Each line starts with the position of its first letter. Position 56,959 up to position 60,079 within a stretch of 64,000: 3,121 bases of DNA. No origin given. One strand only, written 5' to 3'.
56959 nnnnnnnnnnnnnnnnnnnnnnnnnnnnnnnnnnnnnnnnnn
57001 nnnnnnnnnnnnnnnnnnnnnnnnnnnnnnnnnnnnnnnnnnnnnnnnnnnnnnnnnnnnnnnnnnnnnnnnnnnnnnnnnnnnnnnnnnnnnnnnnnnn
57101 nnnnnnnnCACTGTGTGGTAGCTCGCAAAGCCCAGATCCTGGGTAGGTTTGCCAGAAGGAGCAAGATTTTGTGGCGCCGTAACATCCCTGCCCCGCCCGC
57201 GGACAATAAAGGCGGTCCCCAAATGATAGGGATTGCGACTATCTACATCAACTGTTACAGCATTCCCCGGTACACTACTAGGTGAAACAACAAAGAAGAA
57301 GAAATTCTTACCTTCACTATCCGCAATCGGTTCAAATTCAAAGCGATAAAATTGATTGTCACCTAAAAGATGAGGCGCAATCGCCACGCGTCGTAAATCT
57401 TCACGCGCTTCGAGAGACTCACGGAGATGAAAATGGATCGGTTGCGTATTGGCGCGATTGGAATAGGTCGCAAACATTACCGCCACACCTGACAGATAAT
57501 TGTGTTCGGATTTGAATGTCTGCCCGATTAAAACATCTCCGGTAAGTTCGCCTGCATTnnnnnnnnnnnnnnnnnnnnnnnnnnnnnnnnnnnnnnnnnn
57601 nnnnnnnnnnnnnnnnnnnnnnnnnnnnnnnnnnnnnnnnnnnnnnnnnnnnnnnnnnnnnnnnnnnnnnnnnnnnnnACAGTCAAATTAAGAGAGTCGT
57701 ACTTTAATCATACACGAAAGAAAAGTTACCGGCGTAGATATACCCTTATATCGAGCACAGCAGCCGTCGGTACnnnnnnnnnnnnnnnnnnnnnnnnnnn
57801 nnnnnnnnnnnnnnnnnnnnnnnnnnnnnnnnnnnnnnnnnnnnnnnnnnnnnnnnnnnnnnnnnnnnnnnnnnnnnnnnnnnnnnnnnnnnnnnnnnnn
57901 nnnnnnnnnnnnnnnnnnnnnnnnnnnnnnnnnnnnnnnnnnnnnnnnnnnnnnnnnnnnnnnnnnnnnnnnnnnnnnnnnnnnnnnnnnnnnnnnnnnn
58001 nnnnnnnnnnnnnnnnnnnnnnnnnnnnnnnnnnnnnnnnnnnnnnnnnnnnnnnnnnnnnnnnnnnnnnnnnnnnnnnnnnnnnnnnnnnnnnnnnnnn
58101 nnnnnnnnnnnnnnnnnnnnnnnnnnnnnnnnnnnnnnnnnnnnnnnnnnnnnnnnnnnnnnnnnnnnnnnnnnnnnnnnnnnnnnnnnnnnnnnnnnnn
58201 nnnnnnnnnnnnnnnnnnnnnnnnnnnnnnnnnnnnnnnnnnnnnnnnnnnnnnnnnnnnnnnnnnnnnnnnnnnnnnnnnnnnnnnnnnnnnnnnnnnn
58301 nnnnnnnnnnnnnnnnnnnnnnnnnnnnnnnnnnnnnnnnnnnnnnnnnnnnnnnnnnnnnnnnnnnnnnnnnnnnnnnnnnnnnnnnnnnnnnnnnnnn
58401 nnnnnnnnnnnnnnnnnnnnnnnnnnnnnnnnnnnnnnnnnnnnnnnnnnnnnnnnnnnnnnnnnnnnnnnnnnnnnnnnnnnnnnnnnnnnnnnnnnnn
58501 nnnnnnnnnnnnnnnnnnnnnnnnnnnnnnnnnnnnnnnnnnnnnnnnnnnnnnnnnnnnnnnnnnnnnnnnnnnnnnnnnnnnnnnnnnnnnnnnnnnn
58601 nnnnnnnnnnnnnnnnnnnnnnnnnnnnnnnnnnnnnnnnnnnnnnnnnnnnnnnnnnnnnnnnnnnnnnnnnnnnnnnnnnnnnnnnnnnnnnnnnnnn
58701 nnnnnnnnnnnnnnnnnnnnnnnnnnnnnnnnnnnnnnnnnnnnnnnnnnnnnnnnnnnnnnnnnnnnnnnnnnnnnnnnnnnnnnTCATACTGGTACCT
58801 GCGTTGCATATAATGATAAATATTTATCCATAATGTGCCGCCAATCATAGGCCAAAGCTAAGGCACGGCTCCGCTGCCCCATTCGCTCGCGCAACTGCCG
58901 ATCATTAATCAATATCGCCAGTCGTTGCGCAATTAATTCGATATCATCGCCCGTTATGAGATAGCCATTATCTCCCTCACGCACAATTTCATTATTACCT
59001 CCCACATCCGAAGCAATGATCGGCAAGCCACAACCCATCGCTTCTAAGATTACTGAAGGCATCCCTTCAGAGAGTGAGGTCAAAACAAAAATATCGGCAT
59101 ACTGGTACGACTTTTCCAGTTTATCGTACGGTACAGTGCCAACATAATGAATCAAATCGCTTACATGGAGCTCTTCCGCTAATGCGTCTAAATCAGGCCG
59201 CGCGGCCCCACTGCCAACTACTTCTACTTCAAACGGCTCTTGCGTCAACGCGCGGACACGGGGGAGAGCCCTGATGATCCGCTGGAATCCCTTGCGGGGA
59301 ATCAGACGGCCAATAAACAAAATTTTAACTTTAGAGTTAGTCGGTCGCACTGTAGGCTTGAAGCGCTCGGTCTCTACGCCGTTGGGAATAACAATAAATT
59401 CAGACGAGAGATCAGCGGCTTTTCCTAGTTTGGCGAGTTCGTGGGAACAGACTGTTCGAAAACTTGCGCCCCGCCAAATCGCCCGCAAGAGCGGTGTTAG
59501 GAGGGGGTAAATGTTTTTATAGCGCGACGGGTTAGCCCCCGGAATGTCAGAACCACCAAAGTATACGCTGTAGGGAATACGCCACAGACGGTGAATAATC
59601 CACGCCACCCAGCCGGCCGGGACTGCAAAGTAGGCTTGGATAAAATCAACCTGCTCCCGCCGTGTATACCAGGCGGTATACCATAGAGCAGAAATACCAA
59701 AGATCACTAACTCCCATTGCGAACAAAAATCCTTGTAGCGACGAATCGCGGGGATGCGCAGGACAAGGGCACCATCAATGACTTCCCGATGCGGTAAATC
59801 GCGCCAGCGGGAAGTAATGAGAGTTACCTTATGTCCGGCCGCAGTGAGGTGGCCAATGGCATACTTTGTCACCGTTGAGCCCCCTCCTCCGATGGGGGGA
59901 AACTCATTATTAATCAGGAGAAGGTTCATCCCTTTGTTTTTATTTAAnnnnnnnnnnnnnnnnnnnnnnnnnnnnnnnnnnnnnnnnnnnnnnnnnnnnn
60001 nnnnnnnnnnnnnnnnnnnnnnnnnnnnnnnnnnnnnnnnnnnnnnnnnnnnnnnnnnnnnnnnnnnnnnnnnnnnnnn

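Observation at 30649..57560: A recurring soluble module of about 110 aa, shuffled to N-terminal, internal or C-terminal positions on at least seven GT-C proteins, with one standalone membrane-anchored copy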

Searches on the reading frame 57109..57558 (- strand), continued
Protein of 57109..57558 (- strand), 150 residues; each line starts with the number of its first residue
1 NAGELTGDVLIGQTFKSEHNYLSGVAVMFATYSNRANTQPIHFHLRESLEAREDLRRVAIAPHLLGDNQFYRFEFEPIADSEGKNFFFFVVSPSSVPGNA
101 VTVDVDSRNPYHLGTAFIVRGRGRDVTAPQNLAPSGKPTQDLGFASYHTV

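Call 73: fold_search(model_id=the predicted structure, library=viral)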
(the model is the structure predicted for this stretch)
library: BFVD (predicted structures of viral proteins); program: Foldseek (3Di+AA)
matches with E <= 10: 1750; with E <= 0.001: 14
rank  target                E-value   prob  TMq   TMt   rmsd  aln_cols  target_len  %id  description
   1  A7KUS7                9.9e-06  1.00  0.71  0.30   2.8       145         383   15  (no name in the UniProt tables at hand)
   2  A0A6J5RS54            1.1e-05  1.00  0.67  0.09   5.7       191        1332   12  Dockerin domain-containing protein [uncultured Caudovirales phage]
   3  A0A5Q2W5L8            2.2e-05  1.00  0.65  0.15   4.8       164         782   12  (no name in the UniProt tables at hand)
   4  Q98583                8.0e-05  1.00  0.65  0.29   4.1       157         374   11  DUF5901 domain-containing protein [Paramecium bursaria Chlorella virus 1]
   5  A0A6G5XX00            9.0e-05  1.00  0.71  0.21   4.0       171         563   16  (no name in the UniProt tables at hand)
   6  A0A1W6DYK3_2          2.0e-04  1.00  0.66  0.14   4.6       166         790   19  DUF4815 domain-containing protein [Aeromonas phage phiA8-29]
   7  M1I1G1                4.1e-04  1.00  0.57  0.18   7.9       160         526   11  (no name in the UniProt tables at hand)
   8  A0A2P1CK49            5.2e-04  1.00  0.52  0.10   6.6       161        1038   11  (no name in the UniProt tables at hand)
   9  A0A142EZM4            5.5e-04  1.00  0.66  0.20   3.8       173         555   16  (no name in the UniProt tables at hand)
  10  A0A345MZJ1            5.5e-04  1.00  0.61  0.30   5.0       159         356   11  (no name in the UniProt tables at hand)
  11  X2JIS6                5.8e-04  1.00  0.66  0.24   6.3       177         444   14  Putative tail protein [Bacillus phage Bcp1]
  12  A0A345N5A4            6.5e-04  1.00  0.57  0.21   7.1       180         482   13  (no name in the UniProt tables at hand)
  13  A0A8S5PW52            6.9e-04  1.00  0.57  0.28   6.3       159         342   12  Uncharacterized protein (Fragment) [Siphoviridae sp. ctrAf3]
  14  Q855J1                6.9e-04  1.00  0.57  0.21   5.7       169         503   16  Minor tail protein [Mycobacterium virus Che8]
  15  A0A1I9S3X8            1.0e-03  1.00  0.50  0.16   7.1       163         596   10  Minor tail protein [Mycobacterium phage DarthPhader]
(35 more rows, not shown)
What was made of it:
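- BFVD neighbours are phage minor-tail and tail-fibre proteins at TM 0.6-0.71 (call 73).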

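Call 77: search_protein_families(library=pfam, proteins=[P0026, P0028, P0029, P0031, P0036, P0040, P0035, P0054, P0064, P0069], max_evalue=0.01)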
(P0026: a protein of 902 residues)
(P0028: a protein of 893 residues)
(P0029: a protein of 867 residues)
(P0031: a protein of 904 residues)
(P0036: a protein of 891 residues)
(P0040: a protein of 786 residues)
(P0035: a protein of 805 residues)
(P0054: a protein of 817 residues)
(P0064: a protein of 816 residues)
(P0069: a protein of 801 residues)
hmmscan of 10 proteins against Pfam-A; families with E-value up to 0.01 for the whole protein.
P0026 (902 aa): 1 family
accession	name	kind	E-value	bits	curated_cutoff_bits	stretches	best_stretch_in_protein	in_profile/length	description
PF13231.12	PMT_2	-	1.5e-07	32.2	26.1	1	308-472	2-154/160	Dolichyl-phosphate-mannose-protein mannosyltransferase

P0028 (893 aa): 2 families
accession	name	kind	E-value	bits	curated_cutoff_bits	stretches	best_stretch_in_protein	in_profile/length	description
PF13231.12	PMT_2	-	6.7e-09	36.6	26.1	1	305-460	2-155/160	Dolichyl-phosphate-mannose-protein mannosyltransferase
PF03901.23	Glyco_transf_22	-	0.01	15.5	23.8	0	319-466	79-226/414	Alg9-like mannosyltransferase family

P0029 (867 aa): 1 family
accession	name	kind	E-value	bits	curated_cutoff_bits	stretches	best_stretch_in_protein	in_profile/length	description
PF13231.12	PMT_2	-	0.00078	20.1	26.1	1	316-391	5-82/160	Dolichyl-phosphate-mannose-protein mannosyltransferase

P0031 (904 aa): 1 family
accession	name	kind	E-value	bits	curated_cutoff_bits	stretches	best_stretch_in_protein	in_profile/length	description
PF13231.12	PMT_2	-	0.00021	21.9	26.1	1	307-356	2-51/160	Dolichyl-phosphate-mannose-protein mannosyltransferase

P0036 (891 aa): 1 family
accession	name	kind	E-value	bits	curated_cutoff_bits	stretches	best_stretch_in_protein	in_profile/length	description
PF13231.12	PMT_2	-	2.2e-10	41.4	26.1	1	308-477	2-155/160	Dolichyl-phosphate-mannose-protein mannosyltransferase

P0040 (786 aa): 1 family
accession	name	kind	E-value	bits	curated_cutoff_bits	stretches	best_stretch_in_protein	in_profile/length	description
PF13231.12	PMT_2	-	2.1e-09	38.2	26.1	1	287-443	2-155/160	Dolichyl-phosphate-mannose-protein mannosyltransferase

P0035 (805 aa): 1 family
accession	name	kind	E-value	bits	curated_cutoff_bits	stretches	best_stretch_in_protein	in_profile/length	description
PF13231.12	PMT_2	-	0.00089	19.9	26.1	1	288-426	10-154/160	Dolichyl-phosphate-mannose-protein mannosyltransferase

P0054 (817 aa): 1 family
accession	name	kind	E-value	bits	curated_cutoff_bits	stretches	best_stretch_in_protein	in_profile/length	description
PF13231.12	PMT_2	-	2.6e-11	44.4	26.1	1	299-454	2-154/160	Dolichyl-phosphate-mannose-protein mannosyltransferase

P0064 (816 aa): 1 family
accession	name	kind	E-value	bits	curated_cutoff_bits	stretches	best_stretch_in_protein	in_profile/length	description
PF13231.12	PMT_2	-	2.5e-17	64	26.1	1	314-468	4-155/160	Dolichyl-phosphate-mannose-protein mannosyltransferase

P0069 (801 aa): 1 family
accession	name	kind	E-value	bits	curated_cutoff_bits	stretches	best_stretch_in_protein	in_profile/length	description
PF07760.16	DUF1616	-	2e-08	34.2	31.6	1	179-253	22-109/307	Protein of unknown function (DUF1616)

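Call 87: list_cluster_members(proteins=[P0067, P0092, P0008, P0121, P0016, P0026, P0081, P0094, P0010, P0093])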
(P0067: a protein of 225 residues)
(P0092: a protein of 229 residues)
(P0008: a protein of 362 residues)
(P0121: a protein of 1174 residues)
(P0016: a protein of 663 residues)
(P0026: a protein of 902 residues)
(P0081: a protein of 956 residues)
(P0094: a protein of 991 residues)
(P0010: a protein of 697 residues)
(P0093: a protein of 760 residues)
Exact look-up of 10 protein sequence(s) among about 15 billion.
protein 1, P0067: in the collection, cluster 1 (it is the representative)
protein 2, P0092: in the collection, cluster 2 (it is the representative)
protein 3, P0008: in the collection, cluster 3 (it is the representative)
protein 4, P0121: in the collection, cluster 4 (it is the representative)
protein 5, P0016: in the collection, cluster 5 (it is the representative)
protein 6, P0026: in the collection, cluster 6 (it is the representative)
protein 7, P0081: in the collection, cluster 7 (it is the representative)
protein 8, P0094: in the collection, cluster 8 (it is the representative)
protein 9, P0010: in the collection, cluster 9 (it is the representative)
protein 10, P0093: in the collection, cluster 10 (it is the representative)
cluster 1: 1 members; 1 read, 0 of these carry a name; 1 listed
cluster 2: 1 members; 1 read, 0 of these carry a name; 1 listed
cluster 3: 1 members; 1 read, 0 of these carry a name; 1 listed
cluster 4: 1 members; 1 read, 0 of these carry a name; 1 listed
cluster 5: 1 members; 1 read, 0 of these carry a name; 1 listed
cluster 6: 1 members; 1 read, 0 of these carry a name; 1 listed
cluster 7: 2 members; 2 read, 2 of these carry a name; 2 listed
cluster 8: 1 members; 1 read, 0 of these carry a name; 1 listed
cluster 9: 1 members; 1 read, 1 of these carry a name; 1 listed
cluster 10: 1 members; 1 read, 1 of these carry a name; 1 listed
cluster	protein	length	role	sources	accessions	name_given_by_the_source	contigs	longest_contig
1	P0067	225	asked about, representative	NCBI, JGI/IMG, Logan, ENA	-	-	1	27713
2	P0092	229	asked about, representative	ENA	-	-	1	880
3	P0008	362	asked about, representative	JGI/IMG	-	-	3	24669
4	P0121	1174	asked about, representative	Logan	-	-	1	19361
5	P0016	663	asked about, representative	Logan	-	-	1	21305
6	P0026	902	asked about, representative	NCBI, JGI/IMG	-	-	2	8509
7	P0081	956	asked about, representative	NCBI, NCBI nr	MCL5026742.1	MAG: hypothetical protein M1531_09670 [Chloroflexi bacterium] | hypothetical protein [Chloroflexota bacterium]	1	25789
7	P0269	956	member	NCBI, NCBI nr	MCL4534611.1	MAG: hypothetical protein M1370_05560 [Bacteroidetes bacterium] | hypothetical protein [Bacteroidota bacterium]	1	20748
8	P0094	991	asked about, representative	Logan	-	-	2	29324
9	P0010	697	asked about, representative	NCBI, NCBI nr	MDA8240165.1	MAG: hypothetical protein M0Z67_07315 [Nitrospiraceae bacterium] | hypothetical protein [Nitrospiraceae bacterium]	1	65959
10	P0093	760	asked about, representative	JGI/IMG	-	hypothetical protein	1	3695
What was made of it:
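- Tried and rejected: Cluster names for 10 diverse members were all 'hypothetical protein' or absent (call 87).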

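Call 93: search_protein_families(library=pfam, alignment_id=A2, max_evalue=0.01)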
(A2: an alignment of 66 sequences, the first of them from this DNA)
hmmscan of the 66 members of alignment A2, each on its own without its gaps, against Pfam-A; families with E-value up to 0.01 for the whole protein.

A. member 1, seq(150 aa): 0 families

B. families by the number of members that match (of 66 scanned): 4 families
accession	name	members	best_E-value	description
PF19717.4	DUF6212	5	1.9e-07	Family of unknown function (DUF6212)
PF13313.11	DUF4082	4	0.00021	Domain of unknown function (DUF4082)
PF18614.7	RNase_II_C_S1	1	0.002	RNase II-type exonuclease C-terminal S1 domain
PF21599.3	ZSWIM3_N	1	0.0084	Zinc finger SWIM domain-containing protein 3, N-terminal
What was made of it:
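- On Pfam DUF4082 (PF13313): Four of 66 external members match weakly, best E 2e-4 (call 93).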

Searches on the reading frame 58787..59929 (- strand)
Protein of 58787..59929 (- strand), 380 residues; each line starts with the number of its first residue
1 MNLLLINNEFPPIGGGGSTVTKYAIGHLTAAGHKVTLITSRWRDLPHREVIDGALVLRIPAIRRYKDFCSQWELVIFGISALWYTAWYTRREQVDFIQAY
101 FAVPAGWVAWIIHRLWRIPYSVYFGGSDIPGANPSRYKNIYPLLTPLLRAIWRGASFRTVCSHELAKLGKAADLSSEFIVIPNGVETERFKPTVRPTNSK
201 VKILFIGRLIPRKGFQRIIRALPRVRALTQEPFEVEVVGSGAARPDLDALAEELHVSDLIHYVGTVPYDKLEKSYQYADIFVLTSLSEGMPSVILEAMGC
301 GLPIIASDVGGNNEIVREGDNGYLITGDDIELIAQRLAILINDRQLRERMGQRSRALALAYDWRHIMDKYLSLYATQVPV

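Call 15: search_protein_families(library=pfam, proteins=[window:58787-59929:-], max_evalue=0.001)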
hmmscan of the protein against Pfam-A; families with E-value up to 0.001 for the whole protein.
window:58787-59929:- (380 aa): 6 families
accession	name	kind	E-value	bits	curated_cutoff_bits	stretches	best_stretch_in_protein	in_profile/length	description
PF00534.26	Glycos_transf_1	-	4.9e-42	143.8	26.4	1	196-355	11-170/172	Glycosyl transferases group 1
PF13692.12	Glyco_trans_1_4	-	4.4e-35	121.5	27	1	202-343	3-142/142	Glycosyl transferases group 1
PF13439.12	Glyco_transf_4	-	1.8e-15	57.8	28.5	1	15-189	2-170/170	Glycosyltransferase Family 4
PF13579.12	Glyco_trans_4_4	-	8.1e-13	49.4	29.7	1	15-184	1-158/158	Glycosyl transferase 4-like domain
PF20706.3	GT4-conflict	-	4e-10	39.7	26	1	184-319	180-323/385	Family 4 Glycosyltransferase in conflict systems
PF13524.12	Glyco_trans_1_2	-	1.9e-08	34.8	25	1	231-371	13-143/144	Glycosyl transferase-like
